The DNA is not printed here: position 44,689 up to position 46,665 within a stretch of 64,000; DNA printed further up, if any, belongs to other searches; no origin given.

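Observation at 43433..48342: Candidate uncharacterised peptide-modification (RiPP-like) cassette: leader-like peptide + alpha/alpha-toroid repeat enzyme + adenylate cyclase, divergent from an RRE-M50 protease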

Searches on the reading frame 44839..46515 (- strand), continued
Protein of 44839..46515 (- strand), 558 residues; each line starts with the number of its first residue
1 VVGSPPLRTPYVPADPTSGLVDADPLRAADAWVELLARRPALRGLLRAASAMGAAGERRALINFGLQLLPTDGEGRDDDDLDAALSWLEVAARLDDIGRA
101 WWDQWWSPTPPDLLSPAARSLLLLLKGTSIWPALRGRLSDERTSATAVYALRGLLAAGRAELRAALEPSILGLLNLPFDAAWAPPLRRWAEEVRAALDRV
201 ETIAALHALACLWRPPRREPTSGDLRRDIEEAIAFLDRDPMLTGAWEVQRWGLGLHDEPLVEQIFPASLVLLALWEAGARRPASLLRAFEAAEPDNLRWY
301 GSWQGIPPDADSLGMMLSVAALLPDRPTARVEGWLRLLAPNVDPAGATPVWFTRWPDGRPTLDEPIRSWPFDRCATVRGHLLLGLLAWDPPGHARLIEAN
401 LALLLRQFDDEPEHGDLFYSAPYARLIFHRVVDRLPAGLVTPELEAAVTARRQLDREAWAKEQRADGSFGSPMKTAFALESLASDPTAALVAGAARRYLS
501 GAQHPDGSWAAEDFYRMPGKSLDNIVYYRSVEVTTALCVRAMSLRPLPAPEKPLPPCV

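Call 41: find_related_loci(query=A4, collection=genome_contigs, flank=10000)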
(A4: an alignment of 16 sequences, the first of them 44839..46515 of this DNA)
Query A4 (558 aa) in genome_contigs; peptide patterns used: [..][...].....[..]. (x = any residue, [..] = any of these).
18 stretches matched a pattern; 9 encode a relative of the query (tblastn E <= 1e-3); 9 distinct loci.
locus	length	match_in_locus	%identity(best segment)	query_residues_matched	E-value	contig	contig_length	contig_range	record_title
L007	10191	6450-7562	40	184-542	2e-67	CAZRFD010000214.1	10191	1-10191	MAG TPA_asm: uncultured Enterobacterales bacterium isolate SRP216583_co1_147 genome assembly, contig: NODE_6400_length_1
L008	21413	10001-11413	39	84-544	3e-67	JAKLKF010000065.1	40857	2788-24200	MAG: Myxococcota bacterium isolate MAG.533 MAG.533-NODE_65_length_40857_cov_6.218563, whole genome shotgun sequence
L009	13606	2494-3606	38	184-542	7e-60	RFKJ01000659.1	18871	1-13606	MAG: Deltaproteobacteria bacterium isolate J125 k99_1240439, whole genome shotgun sequence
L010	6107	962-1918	40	216-543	2e-54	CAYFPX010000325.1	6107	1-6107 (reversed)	MAG TPA_asm: uncultured Enterobacterales bacterium isolate ERP019367_co1_21 genome assembly, contig: NODE_7316_length_61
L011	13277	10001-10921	40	242-542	9e-47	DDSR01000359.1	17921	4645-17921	MAG TPA_asm: Deltaproteobacteria bacterium UBA2385 UBA2385_contig_51597, whole genome shotgun sequence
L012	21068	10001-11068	34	159-542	1e-27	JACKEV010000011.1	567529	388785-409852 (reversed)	MAG: Alphaproteobacteria bacterium isolate HK-STAS-MYXO-43 HK-STAS-MYXO-43_11, whole genome shotgun sequence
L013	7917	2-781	37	270-535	8e-23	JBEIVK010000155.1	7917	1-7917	MAG: Alphaproteobacteria bacterium isolate Sample-113-S84-bin-5 Sample_113_S84-bin_5-k141_1605878, whole genome shotgun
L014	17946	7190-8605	36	94-543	2e-50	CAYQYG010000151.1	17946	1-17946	MAG TPA_asm: uncultured Polyangiaceae bacterium isolate binchicken_co16_22 genome assembly, contig: NODE_5227_length_179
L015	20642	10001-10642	35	185-392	2e-19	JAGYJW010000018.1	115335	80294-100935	MAG: Deltaproteobacteria bacterium isolate M30B51 18, whole genome shotgun sequence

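Call 44: find_encoding_contigs(protein=P0063, flank=10000, max_places=3)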
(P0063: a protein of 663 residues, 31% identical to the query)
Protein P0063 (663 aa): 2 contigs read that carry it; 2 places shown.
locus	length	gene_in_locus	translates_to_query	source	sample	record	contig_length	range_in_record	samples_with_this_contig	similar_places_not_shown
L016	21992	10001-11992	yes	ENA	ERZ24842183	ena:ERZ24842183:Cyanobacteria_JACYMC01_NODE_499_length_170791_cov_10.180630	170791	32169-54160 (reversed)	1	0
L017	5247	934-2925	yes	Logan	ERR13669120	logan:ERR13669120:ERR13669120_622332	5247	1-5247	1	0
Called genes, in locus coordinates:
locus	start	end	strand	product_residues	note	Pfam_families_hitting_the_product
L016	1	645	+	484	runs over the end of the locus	PF13091:PLDc_2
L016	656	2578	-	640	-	PF01053:Cys_Met_Meta_PP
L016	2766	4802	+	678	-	PF01244:Peptidase_M19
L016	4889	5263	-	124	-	PF11236:DUF3037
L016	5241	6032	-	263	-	PF20613:HipA_2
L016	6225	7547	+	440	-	PF03051:Peptidase_C1_2, PF00112:Peptidase_C1 (weak)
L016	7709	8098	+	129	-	PF00076:RRM_1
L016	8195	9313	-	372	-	PF20181:DUF6544, PF21900:DUF6920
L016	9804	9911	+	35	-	-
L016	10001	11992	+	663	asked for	PF00348:polyprenyl_synt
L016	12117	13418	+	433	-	PF00512:HisKA, PF02518:HATPase_c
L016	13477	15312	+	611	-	PF00270:DEAD, PF00271:Helicase_C, PF16124:RecQ_Zn_bind, PF09382:RQC, PF00570:HRDC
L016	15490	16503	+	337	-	PF10672:Methyltrans_SAM, PF03602:Cons_hypoth95 (faint)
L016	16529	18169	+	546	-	PF01136:Peptidase_U32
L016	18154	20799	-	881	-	PF08448:PAS_4, PF08448:PAS_4, PF13426:PAS_9, PF13426:PAS_9, PF08447:PAS_3, PF08448:PAS_4, PF07568:HisKA_2, PF02518:HATPase_c, +6 more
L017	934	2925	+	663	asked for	PF00348:polyprenyl_synt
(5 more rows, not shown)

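Call 72: find_related_loci(query=A6, collection=metagenome_contigs, flank=6000)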
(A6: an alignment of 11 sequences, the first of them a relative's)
Query A6 (663 aa) in metagenome_contigs; peptide patterns used: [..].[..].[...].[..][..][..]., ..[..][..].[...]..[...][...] (x = any residue, [..] = any of these).
176 stretches matched a pattern; 62 encode a relative of the query (tblastn E <= 1e-3); 62 distinct loci.
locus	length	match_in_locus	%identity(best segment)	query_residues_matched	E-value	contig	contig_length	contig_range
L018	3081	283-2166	37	29-655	2e-142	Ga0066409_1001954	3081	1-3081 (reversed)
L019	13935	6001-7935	39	11-662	1e-141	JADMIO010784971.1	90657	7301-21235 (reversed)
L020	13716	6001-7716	27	76-656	5e-35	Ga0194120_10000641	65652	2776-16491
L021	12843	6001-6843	28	400-659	2e-25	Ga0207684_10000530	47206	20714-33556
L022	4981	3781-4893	28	183-555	2e-25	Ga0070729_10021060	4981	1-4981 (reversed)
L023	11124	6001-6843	28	400-659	4e-25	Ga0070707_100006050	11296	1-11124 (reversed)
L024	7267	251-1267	27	348-655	6e-25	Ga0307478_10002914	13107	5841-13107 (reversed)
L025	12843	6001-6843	28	400-659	4e-25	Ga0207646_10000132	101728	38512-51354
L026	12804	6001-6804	27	404-655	1e-24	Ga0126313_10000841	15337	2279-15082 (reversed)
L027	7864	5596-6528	25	380-662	9e-25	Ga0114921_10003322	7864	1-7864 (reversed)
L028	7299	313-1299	25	334-657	5e-24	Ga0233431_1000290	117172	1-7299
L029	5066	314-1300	25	334-657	4e-24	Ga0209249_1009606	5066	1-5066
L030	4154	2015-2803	26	415-657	7e-24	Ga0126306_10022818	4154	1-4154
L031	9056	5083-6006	26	381-658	1e-22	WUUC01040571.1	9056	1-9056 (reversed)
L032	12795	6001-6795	28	404-662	3e-22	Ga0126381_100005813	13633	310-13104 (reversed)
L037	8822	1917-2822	27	350-656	2e-19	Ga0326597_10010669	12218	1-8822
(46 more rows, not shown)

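Call 77: search_solved_structures(query=A4, max_evalue=0.001, show_alignments=5)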
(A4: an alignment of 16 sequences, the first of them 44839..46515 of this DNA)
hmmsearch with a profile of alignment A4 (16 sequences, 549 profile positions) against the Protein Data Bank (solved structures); distinct sequences matched with E-value up to 0.001: 21.
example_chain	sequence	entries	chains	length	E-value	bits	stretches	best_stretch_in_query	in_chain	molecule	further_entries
2sqc_A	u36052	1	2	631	1.1e-18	70.6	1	455-514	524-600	SQUALENE-HOPENE CYCLASE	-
3sqc_A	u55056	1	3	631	1.1e-18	70.6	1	455-514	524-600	SQUALENE--HOPENE CYCLASE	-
1gsz_A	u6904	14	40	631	1.3e-18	70.4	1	455-514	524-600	SQUALENE--HOPENE CYCLASE | SQUALENE-HOPENE CYCLASE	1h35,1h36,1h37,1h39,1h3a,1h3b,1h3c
8zg0_A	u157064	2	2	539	2.8e-12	49.5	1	419-506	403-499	Squalene cyclase C-terminal domain-containing protein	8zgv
7xqz_A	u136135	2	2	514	2.9e-12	49.4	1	419-506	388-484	SQHop_cyclase_C domain-containing protein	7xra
7xr7_A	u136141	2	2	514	3.2e-12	49.3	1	419-506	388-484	SQHop_cyclase_C domain-containing protein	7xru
7xq4_A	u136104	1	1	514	3.4e-12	49.2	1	419-506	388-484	SQHop_cyclase_C domain-containing protein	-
8zg5_A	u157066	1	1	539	3.8e-12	49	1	419-506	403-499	Squalene cyclase C-terminal domain-containing protein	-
8zg1_A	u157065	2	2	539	1.1e-11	47.5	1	419-506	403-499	Squalene cyclase C-terminal domain-containing protein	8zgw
1w6j_A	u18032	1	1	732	3.4e-10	42.6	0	470-509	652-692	LANOSTEROL SYNTHASE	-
1w6k_A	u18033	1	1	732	3.4e-10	42.6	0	470-509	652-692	LANOSTEROL SYNTHASE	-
8paj_A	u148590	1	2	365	4.4e-08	35.6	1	449-514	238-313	Squalene-hopene/tetraprenyl-beta-curcumene cyclase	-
8pak_A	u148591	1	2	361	6.9e-08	35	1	384-514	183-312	Squalene--hopene cyclase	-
8j5z_A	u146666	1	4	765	6.1e-06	28.5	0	487-505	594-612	Terpene cyclase/mutase family member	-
6sbf_A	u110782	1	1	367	6.9e-06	28.4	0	465-511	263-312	MstE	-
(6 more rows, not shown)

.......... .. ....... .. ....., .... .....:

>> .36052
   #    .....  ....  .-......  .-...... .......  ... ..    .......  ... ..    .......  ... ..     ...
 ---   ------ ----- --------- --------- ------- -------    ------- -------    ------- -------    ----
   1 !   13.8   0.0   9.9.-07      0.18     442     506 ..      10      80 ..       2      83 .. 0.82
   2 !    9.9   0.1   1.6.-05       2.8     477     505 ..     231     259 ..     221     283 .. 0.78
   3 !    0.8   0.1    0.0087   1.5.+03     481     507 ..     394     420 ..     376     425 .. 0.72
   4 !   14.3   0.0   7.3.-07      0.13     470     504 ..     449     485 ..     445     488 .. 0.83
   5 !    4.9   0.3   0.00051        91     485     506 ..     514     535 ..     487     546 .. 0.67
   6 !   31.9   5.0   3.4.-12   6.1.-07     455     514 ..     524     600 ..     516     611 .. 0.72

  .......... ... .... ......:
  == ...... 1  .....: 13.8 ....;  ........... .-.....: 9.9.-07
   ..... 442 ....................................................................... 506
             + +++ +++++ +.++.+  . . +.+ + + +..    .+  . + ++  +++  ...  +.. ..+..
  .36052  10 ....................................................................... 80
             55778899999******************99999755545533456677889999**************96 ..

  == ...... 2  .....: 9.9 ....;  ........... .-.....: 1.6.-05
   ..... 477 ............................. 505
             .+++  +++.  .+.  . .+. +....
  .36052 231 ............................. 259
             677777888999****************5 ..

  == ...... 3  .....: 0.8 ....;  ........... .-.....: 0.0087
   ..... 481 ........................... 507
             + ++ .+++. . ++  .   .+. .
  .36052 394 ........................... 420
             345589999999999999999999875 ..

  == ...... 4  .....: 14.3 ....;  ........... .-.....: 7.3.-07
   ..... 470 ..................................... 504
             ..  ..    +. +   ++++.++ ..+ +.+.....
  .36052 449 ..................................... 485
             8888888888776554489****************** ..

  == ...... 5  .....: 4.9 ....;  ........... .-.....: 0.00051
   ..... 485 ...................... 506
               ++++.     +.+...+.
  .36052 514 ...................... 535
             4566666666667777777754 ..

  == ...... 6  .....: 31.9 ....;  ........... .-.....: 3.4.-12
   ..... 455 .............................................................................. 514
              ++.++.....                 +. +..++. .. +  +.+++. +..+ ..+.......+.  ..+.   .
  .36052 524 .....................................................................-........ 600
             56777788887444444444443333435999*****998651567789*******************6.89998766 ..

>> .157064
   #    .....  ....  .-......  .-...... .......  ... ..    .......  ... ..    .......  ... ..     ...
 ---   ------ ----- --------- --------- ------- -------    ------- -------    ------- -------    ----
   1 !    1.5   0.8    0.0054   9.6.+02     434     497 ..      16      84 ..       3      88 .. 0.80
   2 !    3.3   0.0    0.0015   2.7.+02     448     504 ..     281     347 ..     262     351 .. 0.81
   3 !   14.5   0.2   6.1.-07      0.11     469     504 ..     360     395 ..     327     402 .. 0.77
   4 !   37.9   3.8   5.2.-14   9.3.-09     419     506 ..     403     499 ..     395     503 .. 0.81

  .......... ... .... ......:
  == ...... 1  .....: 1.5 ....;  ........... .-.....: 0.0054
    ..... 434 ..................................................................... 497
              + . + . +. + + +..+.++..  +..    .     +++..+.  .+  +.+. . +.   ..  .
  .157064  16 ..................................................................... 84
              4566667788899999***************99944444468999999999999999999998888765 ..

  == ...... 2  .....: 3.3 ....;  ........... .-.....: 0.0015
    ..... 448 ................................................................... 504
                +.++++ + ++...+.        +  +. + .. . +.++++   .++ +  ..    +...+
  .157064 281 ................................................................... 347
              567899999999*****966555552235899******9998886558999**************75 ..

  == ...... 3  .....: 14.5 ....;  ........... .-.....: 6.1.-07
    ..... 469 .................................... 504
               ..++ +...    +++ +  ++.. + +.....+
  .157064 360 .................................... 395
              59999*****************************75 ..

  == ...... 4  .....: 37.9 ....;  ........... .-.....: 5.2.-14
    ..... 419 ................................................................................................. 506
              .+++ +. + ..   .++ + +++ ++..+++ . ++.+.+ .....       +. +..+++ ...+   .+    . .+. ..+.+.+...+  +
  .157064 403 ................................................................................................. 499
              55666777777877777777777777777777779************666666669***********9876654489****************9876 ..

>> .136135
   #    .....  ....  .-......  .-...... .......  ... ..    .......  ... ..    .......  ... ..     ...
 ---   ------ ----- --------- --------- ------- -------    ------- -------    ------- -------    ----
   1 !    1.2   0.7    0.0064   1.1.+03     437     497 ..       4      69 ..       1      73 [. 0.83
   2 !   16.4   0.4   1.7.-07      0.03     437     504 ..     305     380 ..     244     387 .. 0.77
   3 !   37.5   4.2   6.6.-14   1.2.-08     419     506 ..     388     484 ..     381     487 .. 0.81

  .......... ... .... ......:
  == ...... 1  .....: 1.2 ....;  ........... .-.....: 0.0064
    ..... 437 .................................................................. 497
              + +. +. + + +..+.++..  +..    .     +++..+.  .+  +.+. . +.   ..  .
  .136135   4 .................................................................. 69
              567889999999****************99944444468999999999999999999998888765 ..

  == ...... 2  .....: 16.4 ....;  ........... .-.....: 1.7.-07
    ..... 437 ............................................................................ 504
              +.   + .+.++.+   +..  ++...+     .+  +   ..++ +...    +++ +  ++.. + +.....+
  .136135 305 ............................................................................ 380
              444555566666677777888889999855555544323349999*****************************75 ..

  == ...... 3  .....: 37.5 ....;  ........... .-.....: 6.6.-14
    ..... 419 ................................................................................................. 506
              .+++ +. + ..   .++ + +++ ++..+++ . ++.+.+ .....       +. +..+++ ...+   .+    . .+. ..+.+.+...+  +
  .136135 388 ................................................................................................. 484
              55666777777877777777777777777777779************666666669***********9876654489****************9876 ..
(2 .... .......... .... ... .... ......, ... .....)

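Call 83: search_protein_families(library=pfam, proteins=[L011:7963-8913:+, L014:5294-6259:+, L009:633-1541:+, L001:6477-7403:-, L006:2504-3445:+, L005:7797-8696:+], max_evalue=1)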
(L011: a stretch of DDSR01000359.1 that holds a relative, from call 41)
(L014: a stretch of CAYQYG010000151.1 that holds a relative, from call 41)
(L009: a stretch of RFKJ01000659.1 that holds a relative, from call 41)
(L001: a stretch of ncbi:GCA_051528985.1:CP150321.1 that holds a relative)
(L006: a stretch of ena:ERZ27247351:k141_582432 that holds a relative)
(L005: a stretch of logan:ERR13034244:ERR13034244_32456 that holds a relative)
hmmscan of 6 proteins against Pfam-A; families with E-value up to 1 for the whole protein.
L011:7963-8913:+ (316 aa): 1 family
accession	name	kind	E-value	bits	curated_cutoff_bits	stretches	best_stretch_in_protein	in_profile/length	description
PF07536.20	HWE_HK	-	0.26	12.5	22.8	1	123-164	41-82/83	HWE histidine kinase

L014:5294-6259:+ (321 aa): 1 family
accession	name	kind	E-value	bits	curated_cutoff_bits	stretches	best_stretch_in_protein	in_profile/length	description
PF23753.1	TPR_WDR11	-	0.0024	17.3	27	1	265-311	271-317/404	WDR11 TPR domain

L009:633-1541:+ (302 aa): 0 families

L001:6477-7403:- (308 aa): 0 families

L006:2504-3445:+ (313 aa): 1 family
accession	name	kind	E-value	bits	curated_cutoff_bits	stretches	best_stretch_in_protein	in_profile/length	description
PF00348.22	polyprenyl_synt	-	0.11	12.1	27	1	155-222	131-200/251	Polyprenyl synthetase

L005:7797-8696:+ (299 aa): 0 families

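Call 85: search_solved_structures(query=A7, max_evalue=10, show_alignments=2)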
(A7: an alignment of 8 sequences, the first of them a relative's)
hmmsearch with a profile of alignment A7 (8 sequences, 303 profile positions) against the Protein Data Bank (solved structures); distinct sequences matched with E-value up to 10: 2.
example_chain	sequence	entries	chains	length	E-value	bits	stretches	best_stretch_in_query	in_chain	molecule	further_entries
5t5q_A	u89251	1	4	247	0.21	14.2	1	220-296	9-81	Short-chain dehydrogenase/reductase SDR:Glucose/ribitol dehydrogenase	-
8wrf_A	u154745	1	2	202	0.39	13.3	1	222-277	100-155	Probable transcriptional regulator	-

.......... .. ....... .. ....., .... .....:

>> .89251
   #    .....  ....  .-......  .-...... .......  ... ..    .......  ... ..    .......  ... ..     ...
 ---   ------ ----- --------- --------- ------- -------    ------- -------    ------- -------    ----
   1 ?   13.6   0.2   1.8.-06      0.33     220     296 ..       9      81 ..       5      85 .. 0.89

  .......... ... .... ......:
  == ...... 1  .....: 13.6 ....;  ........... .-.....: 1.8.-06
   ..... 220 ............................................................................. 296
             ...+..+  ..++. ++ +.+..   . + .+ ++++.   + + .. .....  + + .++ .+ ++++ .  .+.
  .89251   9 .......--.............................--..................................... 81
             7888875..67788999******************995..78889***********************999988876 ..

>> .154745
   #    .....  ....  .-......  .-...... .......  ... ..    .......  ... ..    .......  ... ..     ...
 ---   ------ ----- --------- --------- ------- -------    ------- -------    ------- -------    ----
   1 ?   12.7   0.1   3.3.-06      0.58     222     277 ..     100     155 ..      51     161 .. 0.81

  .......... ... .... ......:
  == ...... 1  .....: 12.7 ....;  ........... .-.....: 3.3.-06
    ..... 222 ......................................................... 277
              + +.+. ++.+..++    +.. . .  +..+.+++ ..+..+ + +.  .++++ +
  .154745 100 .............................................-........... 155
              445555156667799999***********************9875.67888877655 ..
